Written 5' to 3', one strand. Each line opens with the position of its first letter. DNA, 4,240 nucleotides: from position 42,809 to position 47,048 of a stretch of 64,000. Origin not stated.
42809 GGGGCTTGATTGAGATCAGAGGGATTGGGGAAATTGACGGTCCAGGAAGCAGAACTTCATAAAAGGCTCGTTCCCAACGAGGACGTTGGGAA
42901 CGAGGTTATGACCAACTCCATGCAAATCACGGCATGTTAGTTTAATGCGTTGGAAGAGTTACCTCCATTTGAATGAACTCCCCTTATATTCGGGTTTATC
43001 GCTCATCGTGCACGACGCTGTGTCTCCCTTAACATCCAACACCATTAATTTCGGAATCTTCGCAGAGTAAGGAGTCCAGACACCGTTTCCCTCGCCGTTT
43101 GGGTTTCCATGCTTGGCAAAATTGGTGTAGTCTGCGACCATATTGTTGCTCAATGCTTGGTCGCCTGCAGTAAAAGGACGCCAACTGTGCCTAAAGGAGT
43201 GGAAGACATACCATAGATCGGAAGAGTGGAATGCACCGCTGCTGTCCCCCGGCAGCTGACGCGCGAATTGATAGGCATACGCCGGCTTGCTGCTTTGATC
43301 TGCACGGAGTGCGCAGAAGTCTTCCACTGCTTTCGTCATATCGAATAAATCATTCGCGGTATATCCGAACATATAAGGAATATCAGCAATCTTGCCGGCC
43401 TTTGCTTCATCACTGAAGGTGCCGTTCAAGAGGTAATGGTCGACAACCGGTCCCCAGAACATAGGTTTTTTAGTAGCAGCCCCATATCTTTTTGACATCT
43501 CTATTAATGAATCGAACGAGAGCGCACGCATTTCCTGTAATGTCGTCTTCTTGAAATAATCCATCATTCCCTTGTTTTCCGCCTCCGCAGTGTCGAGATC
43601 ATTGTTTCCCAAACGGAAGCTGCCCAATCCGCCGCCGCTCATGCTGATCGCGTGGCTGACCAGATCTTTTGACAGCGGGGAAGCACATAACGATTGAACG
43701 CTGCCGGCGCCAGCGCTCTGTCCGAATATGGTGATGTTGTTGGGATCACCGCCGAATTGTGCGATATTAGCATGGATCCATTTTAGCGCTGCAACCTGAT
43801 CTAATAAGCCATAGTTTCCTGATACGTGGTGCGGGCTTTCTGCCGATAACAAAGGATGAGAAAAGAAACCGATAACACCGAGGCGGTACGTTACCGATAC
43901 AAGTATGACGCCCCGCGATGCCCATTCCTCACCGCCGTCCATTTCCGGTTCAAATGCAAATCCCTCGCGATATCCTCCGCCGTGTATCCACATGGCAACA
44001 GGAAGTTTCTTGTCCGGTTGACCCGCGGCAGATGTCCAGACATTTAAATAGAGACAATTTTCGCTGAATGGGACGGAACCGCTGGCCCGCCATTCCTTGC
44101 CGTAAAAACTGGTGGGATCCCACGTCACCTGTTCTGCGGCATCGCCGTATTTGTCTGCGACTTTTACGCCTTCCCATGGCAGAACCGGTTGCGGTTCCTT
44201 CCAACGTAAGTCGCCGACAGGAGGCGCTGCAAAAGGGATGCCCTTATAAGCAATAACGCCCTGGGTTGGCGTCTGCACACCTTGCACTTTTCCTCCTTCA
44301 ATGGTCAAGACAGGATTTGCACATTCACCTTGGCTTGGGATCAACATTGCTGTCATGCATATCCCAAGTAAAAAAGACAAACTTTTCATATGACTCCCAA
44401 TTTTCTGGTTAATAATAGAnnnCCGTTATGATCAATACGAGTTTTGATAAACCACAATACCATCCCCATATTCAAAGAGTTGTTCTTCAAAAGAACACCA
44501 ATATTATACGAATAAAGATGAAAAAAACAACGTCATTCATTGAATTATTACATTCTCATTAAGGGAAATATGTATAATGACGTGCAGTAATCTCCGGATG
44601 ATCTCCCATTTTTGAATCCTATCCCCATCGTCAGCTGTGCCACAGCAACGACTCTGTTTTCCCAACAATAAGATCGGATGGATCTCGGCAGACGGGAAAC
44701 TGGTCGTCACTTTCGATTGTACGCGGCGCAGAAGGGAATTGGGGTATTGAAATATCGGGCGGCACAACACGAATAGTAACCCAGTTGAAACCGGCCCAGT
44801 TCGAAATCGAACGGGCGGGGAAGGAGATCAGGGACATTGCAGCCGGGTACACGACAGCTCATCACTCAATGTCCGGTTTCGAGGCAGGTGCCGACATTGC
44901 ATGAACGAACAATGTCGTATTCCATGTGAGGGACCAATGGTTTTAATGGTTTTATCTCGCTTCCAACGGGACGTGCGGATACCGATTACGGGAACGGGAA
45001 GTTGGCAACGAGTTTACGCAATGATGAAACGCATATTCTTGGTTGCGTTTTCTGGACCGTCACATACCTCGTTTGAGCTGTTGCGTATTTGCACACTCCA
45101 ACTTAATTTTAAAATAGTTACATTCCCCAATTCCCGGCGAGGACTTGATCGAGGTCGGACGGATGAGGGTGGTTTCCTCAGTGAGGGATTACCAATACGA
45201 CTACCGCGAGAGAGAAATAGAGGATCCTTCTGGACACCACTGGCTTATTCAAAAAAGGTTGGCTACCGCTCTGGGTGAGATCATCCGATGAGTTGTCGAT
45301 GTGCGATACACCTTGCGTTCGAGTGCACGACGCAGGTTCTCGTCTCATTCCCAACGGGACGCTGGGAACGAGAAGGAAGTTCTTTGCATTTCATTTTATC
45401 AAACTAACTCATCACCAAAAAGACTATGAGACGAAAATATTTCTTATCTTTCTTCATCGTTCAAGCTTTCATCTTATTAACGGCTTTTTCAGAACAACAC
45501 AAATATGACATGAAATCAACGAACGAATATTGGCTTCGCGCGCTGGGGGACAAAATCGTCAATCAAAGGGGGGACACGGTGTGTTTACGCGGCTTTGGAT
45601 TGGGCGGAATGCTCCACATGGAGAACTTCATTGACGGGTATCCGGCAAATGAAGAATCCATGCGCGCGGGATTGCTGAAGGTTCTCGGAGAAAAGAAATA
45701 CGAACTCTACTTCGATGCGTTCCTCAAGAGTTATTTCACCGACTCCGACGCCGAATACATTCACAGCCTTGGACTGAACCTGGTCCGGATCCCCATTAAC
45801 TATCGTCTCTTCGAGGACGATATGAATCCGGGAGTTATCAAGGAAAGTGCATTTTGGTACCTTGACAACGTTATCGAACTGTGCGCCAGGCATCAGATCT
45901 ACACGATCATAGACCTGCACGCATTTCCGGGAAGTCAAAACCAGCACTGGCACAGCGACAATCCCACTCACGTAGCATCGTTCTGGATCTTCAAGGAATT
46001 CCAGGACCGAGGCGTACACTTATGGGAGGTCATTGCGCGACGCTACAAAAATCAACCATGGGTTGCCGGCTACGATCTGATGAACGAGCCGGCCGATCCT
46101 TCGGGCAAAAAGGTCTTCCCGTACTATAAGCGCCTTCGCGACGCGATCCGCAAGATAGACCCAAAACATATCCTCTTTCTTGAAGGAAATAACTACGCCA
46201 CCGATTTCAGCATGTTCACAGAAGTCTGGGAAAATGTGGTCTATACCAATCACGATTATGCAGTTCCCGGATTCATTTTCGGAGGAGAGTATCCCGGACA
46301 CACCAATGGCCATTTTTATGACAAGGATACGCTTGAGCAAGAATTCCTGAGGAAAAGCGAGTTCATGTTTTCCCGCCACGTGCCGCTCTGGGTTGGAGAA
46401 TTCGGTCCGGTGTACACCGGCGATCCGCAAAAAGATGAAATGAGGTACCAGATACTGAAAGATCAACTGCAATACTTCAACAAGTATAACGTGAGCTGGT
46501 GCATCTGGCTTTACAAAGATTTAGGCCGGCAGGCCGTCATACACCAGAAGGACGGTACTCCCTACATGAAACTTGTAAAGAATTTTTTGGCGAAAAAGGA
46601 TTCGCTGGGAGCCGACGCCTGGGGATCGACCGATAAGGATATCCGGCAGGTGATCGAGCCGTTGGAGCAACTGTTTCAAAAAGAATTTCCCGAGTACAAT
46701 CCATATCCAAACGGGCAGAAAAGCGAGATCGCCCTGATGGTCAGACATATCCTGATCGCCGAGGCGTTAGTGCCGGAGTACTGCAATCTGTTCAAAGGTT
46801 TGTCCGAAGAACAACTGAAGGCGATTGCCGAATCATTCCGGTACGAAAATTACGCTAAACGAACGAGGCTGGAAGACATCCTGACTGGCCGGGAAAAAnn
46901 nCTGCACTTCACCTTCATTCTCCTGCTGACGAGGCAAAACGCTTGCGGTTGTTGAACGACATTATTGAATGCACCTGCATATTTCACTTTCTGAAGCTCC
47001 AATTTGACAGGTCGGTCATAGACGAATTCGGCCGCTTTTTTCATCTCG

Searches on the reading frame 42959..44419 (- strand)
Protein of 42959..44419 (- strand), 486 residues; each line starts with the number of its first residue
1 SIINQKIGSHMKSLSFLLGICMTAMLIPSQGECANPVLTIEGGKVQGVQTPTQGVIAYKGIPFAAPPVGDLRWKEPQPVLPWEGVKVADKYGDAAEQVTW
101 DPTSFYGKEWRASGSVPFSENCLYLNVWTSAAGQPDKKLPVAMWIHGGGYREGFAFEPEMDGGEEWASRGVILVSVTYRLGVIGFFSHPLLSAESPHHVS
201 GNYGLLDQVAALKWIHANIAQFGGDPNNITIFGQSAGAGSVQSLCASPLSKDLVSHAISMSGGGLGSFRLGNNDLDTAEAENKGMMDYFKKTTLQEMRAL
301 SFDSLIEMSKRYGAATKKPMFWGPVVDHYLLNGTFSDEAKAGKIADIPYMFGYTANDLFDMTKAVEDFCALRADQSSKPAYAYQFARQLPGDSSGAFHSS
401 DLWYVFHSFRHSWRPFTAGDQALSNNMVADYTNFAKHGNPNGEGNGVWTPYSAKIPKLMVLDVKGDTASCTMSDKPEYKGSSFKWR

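Call 47: search_protein_families(library=pfam, proteins=[window:42959-44419:-], max_evalue=0.01)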
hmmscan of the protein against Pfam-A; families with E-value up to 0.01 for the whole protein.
window:42959-44419:- (486 aa): 3 families
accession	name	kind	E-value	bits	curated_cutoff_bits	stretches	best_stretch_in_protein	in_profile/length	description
PF00135.34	COesterase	-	2e-99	334.3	27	2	35-360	2-319/515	Carboxylesterase family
PF20434.5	BD-FAE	-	1.2e-08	35.1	26.8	1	136-238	10-100/215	BD-FAE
PF07859.19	Abhydrolase_3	-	2.6e-07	31.1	25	1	207-251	51-95/210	alpha/beta hydrolase fold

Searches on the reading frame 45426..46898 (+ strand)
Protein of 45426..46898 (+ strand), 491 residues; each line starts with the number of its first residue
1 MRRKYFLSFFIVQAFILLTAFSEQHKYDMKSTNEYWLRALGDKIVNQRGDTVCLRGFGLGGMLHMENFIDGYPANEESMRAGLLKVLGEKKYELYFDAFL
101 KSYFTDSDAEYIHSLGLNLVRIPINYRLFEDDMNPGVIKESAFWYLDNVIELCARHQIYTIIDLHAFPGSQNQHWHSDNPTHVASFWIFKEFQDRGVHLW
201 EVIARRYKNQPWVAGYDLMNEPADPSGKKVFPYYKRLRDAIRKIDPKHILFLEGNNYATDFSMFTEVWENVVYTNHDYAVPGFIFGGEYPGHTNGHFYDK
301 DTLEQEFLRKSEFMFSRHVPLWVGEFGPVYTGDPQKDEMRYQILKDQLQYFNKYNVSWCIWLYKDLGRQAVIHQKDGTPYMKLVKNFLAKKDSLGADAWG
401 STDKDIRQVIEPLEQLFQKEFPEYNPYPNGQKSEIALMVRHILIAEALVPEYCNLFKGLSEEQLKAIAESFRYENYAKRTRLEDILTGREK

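Call 47: search_protein_families(library=pfam, proteins=[window:45426-46898:+], max_evalue=0.01)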
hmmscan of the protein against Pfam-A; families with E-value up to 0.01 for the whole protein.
window:45426-46898:+ (491 aa): 1 family
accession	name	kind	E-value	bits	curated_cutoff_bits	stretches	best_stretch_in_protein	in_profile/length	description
PF00150.24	Cellulase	-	8.6e-36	124.3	23.5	1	103-364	21-269/272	Cellulase (glycosyl hydrolase family 5)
